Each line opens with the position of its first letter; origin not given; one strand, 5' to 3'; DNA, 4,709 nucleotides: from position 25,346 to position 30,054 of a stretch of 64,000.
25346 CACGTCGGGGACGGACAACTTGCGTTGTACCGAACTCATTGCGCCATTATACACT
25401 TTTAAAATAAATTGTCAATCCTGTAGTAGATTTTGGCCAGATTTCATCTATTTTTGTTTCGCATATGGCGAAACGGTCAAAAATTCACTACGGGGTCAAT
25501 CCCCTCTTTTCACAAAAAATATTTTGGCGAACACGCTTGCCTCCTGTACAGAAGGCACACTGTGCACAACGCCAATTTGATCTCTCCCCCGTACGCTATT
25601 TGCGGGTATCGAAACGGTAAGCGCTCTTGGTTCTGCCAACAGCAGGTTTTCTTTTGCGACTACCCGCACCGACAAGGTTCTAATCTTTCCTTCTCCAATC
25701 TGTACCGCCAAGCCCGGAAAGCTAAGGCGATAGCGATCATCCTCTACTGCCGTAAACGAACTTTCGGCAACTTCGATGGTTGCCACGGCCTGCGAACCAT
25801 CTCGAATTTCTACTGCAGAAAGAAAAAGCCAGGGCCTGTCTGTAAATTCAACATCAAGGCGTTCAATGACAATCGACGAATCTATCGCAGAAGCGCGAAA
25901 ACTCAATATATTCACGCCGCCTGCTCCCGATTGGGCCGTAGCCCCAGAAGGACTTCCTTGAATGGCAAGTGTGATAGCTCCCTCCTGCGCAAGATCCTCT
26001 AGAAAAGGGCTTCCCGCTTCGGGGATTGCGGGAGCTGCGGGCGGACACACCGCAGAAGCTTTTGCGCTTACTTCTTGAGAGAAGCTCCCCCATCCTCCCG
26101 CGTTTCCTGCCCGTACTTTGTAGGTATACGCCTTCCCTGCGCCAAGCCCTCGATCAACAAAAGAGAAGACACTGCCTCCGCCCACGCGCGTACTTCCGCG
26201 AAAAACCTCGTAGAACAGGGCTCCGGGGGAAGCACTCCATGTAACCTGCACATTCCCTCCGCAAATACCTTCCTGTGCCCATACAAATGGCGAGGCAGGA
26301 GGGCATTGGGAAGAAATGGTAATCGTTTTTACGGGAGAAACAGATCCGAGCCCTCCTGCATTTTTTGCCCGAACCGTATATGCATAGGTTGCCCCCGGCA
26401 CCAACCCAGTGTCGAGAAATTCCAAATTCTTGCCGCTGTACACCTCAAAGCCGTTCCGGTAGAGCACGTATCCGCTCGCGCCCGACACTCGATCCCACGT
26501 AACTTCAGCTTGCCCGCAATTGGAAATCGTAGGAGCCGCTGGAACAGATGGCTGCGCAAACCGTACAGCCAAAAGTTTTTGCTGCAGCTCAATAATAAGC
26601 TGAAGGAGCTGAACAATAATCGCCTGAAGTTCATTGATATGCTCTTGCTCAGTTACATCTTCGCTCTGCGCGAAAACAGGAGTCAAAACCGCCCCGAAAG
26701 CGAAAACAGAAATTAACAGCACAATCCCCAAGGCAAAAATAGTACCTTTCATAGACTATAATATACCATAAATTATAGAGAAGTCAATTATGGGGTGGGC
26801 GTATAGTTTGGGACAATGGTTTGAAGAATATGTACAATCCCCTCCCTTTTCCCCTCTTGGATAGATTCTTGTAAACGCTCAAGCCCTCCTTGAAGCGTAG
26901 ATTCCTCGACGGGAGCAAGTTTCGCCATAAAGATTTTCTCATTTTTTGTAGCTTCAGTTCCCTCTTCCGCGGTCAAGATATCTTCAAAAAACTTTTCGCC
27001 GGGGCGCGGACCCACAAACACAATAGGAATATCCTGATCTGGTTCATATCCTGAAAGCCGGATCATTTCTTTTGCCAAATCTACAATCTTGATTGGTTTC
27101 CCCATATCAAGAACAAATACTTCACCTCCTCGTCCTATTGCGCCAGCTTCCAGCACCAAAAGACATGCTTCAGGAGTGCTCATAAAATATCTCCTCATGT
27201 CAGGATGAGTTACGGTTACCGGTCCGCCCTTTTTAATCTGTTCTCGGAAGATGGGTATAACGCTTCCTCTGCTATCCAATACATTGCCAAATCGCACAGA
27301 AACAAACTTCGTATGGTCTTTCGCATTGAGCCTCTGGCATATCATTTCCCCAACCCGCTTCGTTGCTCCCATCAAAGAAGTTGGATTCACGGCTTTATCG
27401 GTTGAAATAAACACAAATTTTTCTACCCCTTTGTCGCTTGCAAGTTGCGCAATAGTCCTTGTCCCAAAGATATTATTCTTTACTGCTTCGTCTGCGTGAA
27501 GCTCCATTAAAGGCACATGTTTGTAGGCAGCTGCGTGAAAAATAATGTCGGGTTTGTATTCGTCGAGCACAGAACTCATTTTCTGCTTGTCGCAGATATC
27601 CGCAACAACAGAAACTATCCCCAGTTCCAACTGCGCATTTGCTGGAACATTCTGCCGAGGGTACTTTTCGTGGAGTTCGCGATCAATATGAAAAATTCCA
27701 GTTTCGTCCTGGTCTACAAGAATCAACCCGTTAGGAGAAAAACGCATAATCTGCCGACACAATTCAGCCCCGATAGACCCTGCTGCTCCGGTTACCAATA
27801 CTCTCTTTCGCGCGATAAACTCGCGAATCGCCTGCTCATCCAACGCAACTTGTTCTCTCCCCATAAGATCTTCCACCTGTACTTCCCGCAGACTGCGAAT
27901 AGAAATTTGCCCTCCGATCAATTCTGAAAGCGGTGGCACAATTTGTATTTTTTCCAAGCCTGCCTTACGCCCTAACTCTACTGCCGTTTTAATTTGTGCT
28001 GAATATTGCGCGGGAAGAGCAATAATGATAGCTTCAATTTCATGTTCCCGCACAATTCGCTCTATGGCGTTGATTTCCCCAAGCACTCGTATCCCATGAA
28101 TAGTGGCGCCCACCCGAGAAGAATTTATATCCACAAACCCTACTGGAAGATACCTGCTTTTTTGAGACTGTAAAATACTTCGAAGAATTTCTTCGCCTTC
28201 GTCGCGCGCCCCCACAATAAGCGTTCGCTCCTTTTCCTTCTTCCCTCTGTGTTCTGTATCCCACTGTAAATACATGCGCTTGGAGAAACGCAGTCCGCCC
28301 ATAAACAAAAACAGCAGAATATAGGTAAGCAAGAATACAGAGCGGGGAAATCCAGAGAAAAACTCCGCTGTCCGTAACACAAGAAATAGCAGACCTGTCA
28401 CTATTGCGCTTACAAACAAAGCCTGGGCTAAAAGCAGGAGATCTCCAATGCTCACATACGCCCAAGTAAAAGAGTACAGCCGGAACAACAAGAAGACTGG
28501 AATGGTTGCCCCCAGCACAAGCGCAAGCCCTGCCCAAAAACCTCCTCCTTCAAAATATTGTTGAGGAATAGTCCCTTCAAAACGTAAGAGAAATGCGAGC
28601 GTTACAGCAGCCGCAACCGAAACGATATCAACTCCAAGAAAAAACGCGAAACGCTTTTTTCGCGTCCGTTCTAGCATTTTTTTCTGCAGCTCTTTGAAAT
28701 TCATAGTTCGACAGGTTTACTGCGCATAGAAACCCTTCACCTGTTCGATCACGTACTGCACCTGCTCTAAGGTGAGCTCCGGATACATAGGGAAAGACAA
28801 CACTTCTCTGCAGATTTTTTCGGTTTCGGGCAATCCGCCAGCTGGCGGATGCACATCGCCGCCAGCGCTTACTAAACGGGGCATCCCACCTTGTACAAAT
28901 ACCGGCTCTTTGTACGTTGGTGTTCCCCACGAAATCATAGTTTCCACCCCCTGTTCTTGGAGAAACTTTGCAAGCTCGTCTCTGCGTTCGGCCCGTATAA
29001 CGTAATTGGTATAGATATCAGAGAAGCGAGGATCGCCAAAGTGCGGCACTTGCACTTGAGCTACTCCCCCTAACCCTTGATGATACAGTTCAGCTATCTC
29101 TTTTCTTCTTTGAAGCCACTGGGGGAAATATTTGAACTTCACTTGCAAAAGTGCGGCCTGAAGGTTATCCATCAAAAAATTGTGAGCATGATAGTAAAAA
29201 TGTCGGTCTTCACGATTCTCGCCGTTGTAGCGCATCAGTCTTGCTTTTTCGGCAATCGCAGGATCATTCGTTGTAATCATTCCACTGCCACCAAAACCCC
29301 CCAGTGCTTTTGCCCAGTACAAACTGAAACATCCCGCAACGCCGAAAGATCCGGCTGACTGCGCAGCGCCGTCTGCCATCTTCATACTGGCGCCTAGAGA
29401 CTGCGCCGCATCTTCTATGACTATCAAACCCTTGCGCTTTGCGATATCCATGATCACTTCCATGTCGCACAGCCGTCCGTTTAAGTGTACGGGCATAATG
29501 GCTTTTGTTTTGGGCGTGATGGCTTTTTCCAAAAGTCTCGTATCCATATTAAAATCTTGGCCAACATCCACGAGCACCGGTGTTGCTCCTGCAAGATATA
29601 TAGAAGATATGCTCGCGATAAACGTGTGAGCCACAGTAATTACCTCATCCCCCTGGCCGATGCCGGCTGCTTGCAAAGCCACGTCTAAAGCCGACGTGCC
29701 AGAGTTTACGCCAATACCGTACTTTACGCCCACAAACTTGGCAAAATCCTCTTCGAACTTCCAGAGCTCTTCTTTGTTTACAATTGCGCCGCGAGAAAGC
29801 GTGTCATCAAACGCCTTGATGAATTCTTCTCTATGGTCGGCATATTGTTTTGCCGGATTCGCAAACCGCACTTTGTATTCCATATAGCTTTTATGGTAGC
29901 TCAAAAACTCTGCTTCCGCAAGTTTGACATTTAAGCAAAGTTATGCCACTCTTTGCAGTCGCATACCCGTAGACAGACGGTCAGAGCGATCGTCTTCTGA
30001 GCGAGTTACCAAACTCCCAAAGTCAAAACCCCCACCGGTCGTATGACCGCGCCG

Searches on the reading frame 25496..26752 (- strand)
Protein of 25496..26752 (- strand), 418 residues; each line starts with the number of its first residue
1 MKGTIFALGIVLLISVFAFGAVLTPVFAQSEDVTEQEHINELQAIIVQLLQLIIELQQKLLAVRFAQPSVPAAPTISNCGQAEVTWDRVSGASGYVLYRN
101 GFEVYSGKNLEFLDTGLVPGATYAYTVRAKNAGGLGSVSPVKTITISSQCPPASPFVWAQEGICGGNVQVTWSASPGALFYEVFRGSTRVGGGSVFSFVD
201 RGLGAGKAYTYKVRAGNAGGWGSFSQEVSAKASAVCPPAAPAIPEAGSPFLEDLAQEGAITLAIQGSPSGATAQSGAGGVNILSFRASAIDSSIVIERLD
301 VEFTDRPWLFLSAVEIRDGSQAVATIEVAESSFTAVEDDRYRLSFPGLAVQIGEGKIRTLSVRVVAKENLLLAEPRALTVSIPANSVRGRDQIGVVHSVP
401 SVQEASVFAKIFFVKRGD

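Call 5: search_protein_families(library=pfam, proteins=[window:25496-26752:-])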
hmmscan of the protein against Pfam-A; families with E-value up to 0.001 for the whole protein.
window:25496-26752:- (418 aa): 2 families
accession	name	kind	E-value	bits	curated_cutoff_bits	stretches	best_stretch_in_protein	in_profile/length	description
PF00041.27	fn3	-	1.3e-07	32.2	25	0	168-230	16-83/84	Fibronectin type III domain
PF16656.11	Pur_ac_phosph_N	-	1.9e-05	25.5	30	0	87-145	41-92/93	Purple acid Phosphatase, N-terminal domain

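Call 40: find_homologous_proteins(query=window:25496-26752:-, max_evalue=1e-10)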
Query window:25496-26752:- (418 aa): 32 proteins with E <= 1e-10 among 8000 candidates.
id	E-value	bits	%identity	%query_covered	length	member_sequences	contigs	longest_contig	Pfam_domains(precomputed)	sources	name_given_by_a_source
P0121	1.6e-251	852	93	100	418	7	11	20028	PF00041.28,PF16656.12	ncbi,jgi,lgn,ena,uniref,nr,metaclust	ncbi:MAG: hypothetical protein A2843_02110 [Candidatus Wildermuthbacteria bacterium RIFCSPHIGHO2_01_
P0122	1.8e-233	792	87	100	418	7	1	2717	PF00041.28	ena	-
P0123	1.2e-172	592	65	100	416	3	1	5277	PF00041.28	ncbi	-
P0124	7.6e-168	576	64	100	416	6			PF00041.28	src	-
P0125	2.0e-155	535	61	99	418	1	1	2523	PF00041.28,PF16656.12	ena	-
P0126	8.3e-153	527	60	99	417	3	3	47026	PF00041.28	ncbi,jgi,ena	ncbi:MAG TPA: fibronectin type III domain-containing protein [Candidatus Paceibacterota bacterium]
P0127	8.6e-152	523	60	99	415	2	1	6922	PF00041.28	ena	-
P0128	1.3e-149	516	59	99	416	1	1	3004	PF00041.28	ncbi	-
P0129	3.3e-148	512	59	100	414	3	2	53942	PF00041.28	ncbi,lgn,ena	-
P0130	2.7e-147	509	61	100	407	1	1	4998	PF00041.28,PF16656.12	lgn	-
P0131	2.0e-146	506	59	97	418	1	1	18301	PF00041.28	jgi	-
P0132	2.4e-144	499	56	100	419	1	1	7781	PF00041.28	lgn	-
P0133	4.9e-144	498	59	100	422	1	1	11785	PF00041.28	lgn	-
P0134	7.5e-143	494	56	99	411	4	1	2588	PF00041.28,PF16656.12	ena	-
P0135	1.3e-135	470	55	99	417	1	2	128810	-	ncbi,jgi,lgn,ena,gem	-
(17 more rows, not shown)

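Call 41: find_encoding_contigs(protein=P0122, flank=3000, max_places=4)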
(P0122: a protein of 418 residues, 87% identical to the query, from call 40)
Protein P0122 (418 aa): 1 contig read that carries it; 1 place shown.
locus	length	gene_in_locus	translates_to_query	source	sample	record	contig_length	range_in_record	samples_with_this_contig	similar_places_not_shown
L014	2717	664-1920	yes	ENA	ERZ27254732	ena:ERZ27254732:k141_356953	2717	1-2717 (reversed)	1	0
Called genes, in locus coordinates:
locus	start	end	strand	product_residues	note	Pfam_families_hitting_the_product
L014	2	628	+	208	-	?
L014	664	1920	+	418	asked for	PF00041:fn3 (faint)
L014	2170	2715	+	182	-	?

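Call 42: find_encoding_contigs(protein=P0123, flank=3000, max_places=3)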
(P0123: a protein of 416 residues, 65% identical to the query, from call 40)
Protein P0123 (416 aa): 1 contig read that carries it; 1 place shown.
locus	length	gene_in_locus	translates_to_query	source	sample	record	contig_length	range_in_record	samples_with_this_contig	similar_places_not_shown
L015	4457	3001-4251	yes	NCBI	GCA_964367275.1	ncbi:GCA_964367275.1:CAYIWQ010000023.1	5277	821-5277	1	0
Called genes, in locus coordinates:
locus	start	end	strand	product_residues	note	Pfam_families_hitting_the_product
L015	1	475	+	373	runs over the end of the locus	PF00155:Aminotran_1_2, PF00266:Aminotran_5, PF01041:DegT_DnrJ_EryC1, PF01212:Beta_elim_lyase, PF01053:Cys_Met_Meta_PP (weak)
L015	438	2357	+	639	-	PF13727:CoA_binding_3, PF01073:3Beta_HSD, PF01370:Epimerase, PF02719:Polysacc_synt_2, PF04321:RmlD_sub_bind, PF08659:KR (weak), PF16363:GDP_Man_Dehyd, PF07993:NAD_binding_4 (weak), +1 more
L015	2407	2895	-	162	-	-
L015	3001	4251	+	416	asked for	PF00041:fn3 (faint)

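Call 43: find_encoding_contigs(protein=P0126, flank=3000, max_places=3)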
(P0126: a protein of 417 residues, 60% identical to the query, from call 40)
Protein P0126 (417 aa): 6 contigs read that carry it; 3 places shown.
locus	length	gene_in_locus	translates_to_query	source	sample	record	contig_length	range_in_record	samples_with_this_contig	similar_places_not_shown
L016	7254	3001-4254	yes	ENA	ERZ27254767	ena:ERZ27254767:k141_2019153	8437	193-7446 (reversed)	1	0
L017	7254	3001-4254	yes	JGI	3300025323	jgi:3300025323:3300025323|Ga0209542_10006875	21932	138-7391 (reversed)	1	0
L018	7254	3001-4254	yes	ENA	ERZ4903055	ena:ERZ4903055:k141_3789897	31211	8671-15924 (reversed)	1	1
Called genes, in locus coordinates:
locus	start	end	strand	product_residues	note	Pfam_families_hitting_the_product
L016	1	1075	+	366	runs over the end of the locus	PF00266:Aminotran_5 (weak), PF01041:DegT_DnrJ_EryC1, PF01212:Beta_elim_lyase (weak), PF00155:Aminotran_1_2, PF01053:Cys_Met_Meta_PP (weak)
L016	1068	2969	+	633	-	PF13727:CoA_binding_3, PF02629:CoA_binding (weak), PF01073:3Beta_HSD, PF01370:Epimerase, PF02719:Polysacc_synt_2, PF04321:RmlD_sub_bind, PF07993:NAD_binding_4 (faint), PF16363:GDP_Man_Dehyd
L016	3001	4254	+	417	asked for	PF00041:fn3 (faint)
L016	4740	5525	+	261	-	PF02661:Fic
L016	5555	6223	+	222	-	PF20582:UPF0758_N, PF04002:RadC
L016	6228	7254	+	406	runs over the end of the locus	?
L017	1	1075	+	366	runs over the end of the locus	PF00266:Aminotran_5 (weak), PF01041:DegT_DnrJ_EryC1, PF01212:Beta_elim_lyase (weak), PF00155:Aminotran_1_2, PF01053:Cys_Met_Meta_PP (weak)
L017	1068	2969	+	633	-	PF13727:CoA_binding_3, PF02629:CoA_binding (weak), PF01073:3Beta_HSD, PF01370:Epimerase, PF02719:Polysacc_synt_2, PF04321:RmlD_sub_bind, PF07993:NAD_binding_4 (faint), PF16363:GDP_Man_Dehyd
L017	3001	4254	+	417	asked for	PF00041:fn3 (faint)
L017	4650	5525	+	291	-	PF02661:Fic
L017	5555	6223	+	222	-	PF20582:UPF0758_N, PF04002:RadC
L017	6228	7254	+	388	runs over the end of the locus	?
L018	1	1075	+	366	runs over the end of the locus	PF00266:Aminotran_5 (weak), PF01041:DegT_DnrJ_EryC1, PF01212:Beta_elim_lyase (weak), PF00155:Aminotran_1_2, PF01053:Cys_Met_Meta_PP (weak)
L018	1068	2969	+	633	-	PF13727:CoA_binding_3, PF02629:CoA_binding (weak), PF01073:3Beta_HSD, PF01370:Epimerase, PF02719:Polysacc_synt_2, PF04321:RmlD_sub_bind, PF07993:NAD_binding_4 (faint), PF16363:GDP_Man_Dehyd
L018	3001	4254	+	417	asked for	PF00041:fn3 (faint)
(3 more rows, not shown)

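Call 45: find_encoding_contigs(protein=P0135, flank=3000, max_places=3)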
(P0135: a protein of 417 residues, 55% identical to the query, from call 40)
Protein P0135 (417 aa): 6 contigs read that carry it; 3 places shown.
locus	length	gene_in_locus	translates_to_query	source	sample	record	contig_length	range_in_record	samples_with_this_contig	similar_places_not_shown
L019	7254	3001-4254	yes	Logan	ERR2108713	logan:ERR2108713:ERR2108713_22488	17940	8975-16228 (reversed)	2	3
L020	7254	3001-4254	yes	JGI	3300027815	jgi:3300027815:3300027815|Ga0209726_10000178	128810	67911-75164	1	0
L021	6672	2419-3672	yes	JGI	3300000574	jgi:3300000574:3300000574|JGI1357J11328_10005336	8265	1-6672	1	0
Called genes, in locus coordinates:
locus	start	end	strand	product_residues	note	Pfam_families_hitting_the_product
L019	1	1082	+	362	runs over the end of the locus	PF00266:Aminotran_5 (weak), PF01041:DegT_DnrJ_EryC1, PF00155:Aminotran_1_2, PF01212:Beta_elim_lyase (weak), PF01053:Cys_Met_Meta_PP (weak)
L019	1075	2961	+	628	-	PF13727:CoA_binding_3, PF02629:CoA_binding (weak), PF01073:3Beta_HSD, PF01370:Epimerase, PF02719:Polysacc_synt_2, PF04321:RmlD_sub_bind, PF07993:NAD_binding_4 (faint), PF16363:GDP_Man_Dehyd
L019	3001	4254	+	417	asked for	-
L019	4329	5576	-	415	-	PF03571:Peptidase_M49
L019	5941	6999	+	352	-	PF01565:FAD_binding_4, PF02873:MurB_C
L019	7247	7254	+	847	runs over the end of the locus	PF07517:SecA_DEAD, PF01043:SecA_PP_bind, PF21090:P-loop_SecA, PF07516:SecA_SW, PF02810:SEC-C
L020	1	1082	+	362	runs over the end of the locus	PF00266:Aminotran_5 (weak), PF01041:DegT_DnrJ_EryC1, PF00155:Aminotran_1_2, PF01212:Beta_elim_lyase (weak), PF01053:Cys_Met_Meta_PP (weak)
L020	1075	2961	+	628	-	PF13727:CoA_binding_3, PF02629:CoA_binding (weak), PF01073:3Beta_HSD, PF01370:Epimerase, PF02719:Polysacc_synt_2, PF04321:RmlD_sub_bind, PF07993:NAD_binding_4 (faint), PF16363:GDP_Man_Dehyd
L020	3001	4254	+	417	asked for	-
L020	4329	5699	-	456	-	PF03571:Peptidase_M49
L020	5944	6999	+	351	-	PF01565:FAD_binding_4, PF02873:MurB_C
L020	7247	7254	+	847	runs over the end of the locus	PF07517:SecA_DEAD, PF01043:SecA_PP_bind, PF21090:P-loop_SecA, PF07516:SecA_SW, PF02810:SEC-C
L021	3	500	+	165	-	?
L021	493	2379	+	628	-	PF13727:CoA_binding_3, PF02629:CoA_binding (weak), PF01073:3Beta_HSD, PF01370:Epimerase, PF02719:Polysacc_synt_2, PF04321:RmlD_sub_bind, PF07993:NAD_binding_4 (faint), PF16363:GDP_Man_Dehyd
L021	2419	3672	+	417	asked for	-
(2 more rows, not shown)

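Call 46: find_encoding_contigs(protein=P0129, flank=3000, max_places=3)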
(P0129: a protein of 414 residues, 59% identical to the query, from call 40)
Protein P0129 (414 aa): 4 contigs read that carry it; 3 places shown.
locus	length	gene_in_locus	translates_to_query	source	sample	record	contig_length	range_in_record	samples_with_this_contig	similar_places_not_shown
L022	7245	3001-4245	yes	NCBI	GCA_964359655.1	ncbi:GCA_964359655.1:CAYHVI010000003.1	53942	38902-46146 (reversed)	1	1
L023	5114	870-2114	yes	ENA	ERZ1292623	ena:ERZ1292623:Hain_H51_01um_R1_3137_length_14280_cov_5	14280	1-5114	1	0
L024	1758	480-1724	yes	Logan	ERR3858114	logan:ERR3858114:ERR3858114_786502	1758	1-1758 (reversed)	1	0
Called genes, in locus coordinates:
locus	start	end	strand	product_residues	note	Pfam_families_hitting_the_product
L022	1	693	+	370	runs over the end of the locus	PF13620:CarboxypepD_reg (weak)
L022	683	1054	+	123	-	-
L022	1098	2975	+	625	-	PF13727:CoA_binding_3, PF01073:3Beta_HSD, PF01370:Epimerase, PF02719:Polysacc_synt_2, PF04321:RmlD_sub_bind, PF07993:NAD_binding_4 (faint), PF08659:KR (weak), PF16363:GDP_Man_Dehyd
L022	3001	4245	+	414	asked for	PF00041:fn3 (faint)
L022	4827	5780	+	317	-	PF01565:FAD_binding_4, PF02873:MurB_C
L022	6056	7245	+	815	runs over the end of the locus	PF07517:SecA_DEAD, PF01043:SecA_PP_bind, PF21090:P-loop_SecA, PF07516:SecA_SW, PF02810:SEC-C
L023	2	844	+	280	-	PF01073:3Beta_HSD, PF01370:Epimerase, PF02719:Polysacc_synt_2, PF04321:RmlD_sub_bind, PF16363:GDP_Man_Dehyd, PF07993:NAD_binding_4 (faint)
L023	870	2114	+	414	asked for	PF00041:fn3 (faint)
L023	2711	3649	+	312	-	PF01565:FAD_binding_4, PF02873:MurB_C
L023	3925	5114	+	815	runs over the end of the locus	PF07517:SecA_DEAD, PF01043:SecA_PP_bind, PF21090:P-loop_SecA, PF07516:SecA_SW, PF02810:SEC-C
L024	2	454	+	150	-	?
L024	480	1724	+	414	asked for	PF00041:fn3 (faint)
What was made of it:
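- murB lies downstream in most lineages (calls 45, 46).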

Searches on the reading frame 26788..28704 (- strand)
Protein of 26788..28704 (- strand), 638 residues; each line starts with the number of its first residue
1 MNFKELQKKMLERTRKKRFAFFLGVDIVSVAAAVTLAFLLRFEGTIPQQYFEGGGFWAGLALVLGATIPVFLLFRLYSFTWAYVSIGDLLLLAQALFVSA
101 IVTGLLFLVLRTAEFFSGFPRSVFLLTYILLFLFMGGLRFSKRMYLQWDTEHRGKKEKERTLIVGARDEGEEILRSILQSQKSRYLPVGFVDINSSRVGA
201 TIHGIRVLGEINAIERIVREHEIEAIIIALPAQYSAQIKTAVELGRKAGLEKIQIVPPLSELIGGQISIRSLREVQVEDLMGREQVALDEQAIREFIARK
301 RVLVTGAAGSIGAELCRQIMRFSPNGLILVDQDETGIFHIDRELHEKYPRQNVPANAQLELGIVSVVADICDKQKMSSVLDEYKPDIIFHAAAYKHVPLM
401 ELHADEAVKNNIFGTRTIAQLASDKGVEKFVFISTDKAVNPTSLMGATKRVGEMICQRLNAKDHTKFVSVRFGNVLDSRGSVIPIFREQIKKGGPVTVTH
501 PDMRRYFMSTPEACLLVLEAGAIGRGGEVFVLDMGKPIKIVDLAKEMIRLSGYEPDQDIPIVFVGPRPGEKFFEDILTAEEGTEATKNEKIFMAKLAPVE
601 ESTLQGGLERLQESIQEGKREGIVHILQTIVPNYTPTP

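Call 5: search_protein_families(library=pfam, proteins=[window:26788-28704:-])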
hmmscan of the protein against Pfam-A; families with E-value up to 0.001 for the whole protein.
window:26788-28704:- (638 aa): 9 families
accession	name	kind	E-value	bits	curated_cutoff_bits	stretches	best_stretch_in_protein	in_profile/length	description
PF02719.21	Polysacc_synt_2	-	2.4e-115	385.2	20.2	1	302-595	1-292/293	Polysaccharide biosynthesis protein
PF01370.27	Epimerase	-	8.5e-24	84.7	20.9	1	302-520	1-227/240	NAD dependent epimerase/dehydratase family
PF13727.12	CoA_binding_3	-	1.9e-16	61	25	1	90-244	19-163/175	CoA-binding domain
PF04321.23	RmlD_sub_bind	-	4.8e-15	55.8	27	1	301-495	2-172/287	RmlD substrate binding domain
PF16363.11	GDP_Man_Dehyd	-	9.2e-13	48.8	27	1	303-436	1-130/332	GDP-mannose 4,6 dehydratase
PF01073.25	3Beta_HSD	-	2.4e-12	46.9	22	1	303-443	1-124/280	3-beta hydroxysteroid dehydrogenase/isomerase family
PF07993.18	NAD_binding_4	-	2.7e-07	30.4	20.1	1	304-448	1-149/258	Male sterility protein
PF08659.16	KR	-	8.8e-06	26.2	22.6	1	302-434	3-135/180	KR domain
PF02629.25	CoA_binding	-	3.2e-05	25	22.3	1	157-253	2-91/97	CoA binding domain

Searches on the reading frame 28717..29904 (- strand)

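Call 5: search_protein_families(library=pfam, proteins=[window:28717-29904:-])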
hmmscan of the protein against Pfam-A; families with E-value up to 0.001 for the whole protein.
window:28717-29904:- (395 aa): 5 families
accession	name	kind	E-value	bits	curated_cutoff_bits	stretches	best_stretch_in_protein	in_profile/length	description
PF01041.23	DegT_DnrJ_EryC1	-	5e-97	325.8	19.8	1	24-389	3-359/360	DegT/DnrJ/EryC1/StrS aminotransferase family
PF00266.25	Aminotran_5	-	1.9e-07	30.8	21.5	1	45-171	43-181/371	Aminotransferase class-V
PF00155.27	Aminotran_1_2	-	4.5e-07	29.8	19.7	1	49-318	46-325/361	Aminotransferase class I and II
PF01212.27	Beta_elim_lyase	-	1.1e-06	28.6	27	1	47-240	34-239/288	Beta-eliminating lyase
PF01053.26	Cys_Met_Meta_PP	-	9.8e-06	24.8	27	1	50-167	57-175/381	Cys/Met metabolism PLP-dependent enzyme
